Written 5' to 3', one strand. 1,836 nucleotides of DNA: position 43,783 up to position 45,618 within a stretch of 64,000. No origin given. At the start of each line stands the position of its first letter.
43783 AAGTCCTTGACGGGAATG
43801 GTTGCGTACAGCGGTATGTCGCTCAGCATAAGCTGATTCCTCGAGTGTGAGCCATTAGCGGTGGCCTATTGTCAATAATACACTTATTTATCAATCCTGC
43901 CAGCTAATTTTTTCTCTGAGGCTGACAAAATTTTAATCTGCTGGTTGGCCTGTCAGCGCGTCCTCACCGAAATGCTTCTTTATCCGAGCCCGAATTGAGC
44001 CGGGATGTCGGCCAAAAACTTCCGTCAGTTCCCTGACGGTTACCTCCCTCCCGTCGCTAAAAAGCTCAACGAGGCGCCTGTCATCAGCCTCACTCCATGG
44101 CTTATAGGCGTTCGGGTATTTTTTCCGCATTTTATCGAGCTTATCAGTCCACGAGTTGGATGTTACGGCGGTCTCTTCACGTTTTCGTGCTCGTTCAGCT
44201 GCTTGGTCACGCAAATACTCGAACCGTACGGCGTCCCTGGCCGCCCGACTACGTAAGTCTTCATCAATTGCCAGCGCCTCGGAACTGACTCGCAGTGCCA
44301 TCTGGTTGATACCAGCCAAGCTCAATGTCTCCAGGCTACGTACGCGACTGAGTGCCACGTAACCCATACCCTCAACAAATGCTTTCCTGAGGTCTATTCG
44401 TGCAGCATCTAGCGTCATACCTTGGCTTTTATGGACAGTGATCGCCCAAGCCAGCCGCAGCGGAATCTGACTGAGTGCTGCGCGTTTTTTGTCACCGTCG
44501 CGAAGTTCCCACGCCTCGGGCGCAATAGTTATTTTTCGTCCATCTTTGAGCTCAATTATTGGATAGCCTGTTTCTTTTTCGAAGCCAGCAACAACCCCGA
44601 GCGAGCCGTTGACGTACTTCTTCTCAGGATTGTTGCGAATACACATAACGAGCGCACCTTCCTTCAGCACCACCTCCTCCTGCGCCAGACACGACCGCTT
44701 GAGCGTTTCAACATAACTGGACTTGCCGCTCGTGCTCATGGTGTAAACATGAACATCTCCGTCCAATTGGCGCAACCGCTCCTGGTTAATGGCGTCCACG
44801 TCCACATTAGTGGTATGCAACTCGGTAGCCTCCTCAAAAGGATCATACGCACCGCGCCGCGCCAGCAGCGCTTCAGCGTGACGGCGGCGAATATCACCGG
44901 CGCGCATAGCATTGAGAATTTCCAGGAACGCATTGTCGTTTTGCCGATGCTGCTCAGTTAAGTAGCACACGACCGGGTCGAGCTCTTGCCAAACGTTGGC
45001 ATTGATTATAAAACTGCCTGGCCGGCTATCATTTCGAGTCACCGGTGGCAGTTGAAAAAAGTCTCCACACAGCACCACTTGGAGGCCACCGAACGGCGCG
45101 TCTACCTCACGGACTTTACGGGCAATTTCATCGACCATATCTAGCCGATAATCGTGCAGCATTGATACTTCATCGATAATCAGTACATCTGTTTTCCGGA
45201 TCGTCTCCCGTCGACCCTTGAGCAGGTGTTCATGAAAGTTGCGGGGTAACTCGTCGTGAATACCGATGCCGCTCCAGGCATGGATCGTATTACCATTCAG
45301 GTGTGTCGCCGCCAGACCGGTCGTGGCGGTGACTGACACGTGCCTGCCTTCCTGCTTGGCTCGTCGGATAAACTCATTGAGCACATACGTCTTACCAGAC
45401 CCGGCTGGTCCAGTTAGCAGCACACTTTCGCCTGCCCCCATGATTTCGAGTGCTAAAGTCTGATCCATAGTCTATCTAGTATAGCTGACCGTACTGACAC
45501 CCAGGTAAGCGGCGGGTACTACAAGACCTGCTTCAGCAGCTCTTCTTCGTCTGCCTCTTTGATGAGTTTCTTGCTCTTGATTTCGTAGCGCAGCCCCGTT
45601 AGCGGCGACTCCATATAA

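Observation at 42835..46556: Pif1-type helicase paired with an acidic DUF4868/KwaB-like protein beside NYN and VOC genes: a candidate defence-type module of undescribed architecture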

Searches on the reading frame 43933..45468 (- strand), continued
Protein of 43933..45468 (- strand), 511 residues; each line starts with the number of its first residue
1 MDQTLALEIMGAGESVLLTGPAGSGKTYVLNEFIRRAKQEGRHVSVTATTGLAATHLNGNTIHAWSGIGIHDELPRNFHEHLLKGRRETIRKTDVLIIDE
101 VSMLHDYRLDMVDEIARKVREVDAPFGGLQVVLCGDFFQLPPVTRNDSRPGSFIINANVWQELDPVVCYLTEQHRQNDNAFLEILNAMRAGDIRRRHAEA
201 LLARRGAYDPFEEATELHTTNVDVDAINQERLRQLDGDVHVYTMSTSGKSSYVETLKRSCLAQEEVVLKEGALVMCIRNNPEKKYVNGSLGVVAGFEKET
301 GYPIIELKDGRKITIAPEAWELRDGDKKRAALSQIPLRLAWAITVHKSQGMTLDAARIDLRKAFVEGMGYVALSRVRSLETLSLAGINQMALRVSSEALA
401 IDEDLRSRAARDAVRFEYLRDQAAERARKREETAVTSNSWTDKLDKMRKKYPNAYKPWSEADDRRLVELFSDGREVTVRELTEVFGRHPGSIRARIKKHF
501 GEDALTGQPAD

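Call 30: find_encoding_contigs(protein=P0212, flank=8000, max_places=1)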
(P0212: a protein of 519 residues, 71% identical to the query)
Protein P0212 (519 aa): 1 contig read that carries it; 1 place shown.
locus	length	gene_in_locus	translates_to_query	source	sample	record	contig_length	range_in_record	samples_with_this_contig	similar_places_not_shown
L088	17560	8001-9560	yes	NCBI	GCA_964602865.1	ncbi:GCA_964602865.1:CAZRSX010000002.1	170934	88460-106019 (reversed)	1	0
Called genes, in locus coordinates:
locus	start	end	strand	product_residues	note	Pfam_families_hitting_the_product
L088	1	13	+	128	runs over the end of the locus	PF02661:Fic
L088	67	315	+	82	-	-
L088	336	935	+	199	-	PF01928:CYTH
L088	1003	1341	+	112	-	PF14079:DUF4260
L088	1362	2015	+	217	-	PF00702:Hydrolase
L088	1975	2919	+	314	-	-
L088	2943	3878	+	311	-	PF03547:Mem_trans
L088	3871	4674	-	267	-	PF01978:TrmB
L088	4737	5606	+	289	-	-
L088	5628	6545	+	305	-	PF00892:EamA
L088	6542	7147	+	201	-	-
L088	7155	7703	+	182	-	PF01327:Pep_deformylase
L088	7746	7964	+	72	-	PF18893:DUF5652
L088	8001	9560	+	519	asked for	PF00270:DEAD (faint), PF01695:IstB_IS21 (weak), PF05970:PIF1, PF13191:AAA_16 (weak), PF13245:AAA_19, PF13604:AAA_30, PF13401:AAA_22, PF21530:Pif1_2B_dom (weak), +1 more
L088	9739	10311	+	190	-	PF01936:NYN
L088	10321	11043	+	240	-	PF08713:DNA_alkylation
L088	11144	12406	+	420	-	PF00232:Glyco_hydro_1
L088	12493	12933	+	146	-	-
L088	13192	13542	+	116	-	PF02381:MraZ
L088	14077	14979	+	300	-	PF01795:Methyltransf_5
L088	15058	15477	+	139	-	-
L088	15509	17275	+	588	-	PF03717:PBP_dimer, PF21922:PBP_dimer_2 (faint), PF00905:Transpeptidase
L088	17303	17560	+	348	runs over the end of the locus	PF00953:Glycos_transf_4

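Call 67: search_protein_families(library=phrogs, proteins=[window:43933-45468:-], max_evalue=0.001)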
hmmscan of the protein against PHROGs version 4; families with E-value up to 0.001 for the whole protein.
window:43933-45468:- (511 aa): 8 families
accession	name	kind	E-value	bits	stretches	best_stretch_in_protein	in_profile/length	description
phrog_325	-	DNA, RNA and nucleotide metabolism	6.6e-67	227.6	1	2-385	474-869/986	Dda-like helicase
phrog_30356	-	DNA, RNA and nucleotide metabolism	9.4e-31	107.6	1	7-320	12-324/823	helicase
phrog_4412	-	DNA, RNA and nucleotide metabolism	1.9e-22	80.4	2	3-195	335-508/743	exonuclease V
phrog_25471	-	unknown function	2.5e-11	44.9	1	6-116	14-144/162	-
phrog_25411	-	unknown function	3.4e-07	30.3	1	8-85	225-298/627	-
phrog_323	-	transcription regulation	2.8e-06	28.1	1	435-499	74-188/319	transcriptional regulator, D5-like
phrog_7998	-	unknown function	9.3e-05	22.7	0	11-104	38-130/339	-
phrog_197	-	moron, auxiliary metabolic gene and host takeover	0.0002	21.9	1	16-105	29-113/486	Zot-like toxin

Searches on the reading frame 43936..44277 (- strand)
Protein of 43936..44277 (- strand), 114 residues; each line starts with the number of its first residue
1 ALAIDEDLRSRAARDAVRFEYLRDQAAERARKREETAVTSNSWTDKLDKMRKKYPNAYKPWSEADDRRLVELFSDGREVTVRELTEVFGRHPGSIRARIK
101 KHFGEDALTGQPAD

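Call 25: search_protein_families(library=pfam, proteins=[window:43936-44277:-], max_evalue=0.05)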
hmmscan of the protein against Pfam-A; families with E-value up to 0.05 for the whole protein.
seq(114 aa): 1 family
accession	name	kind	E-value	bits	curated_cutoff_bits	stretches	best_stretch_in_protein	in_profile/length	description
PF04504.20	GeBP-like_DBD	-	0.023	15.8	29.5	0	24-60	33-69/94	Glabrous-enhancer-binding protein-like family, DBD domain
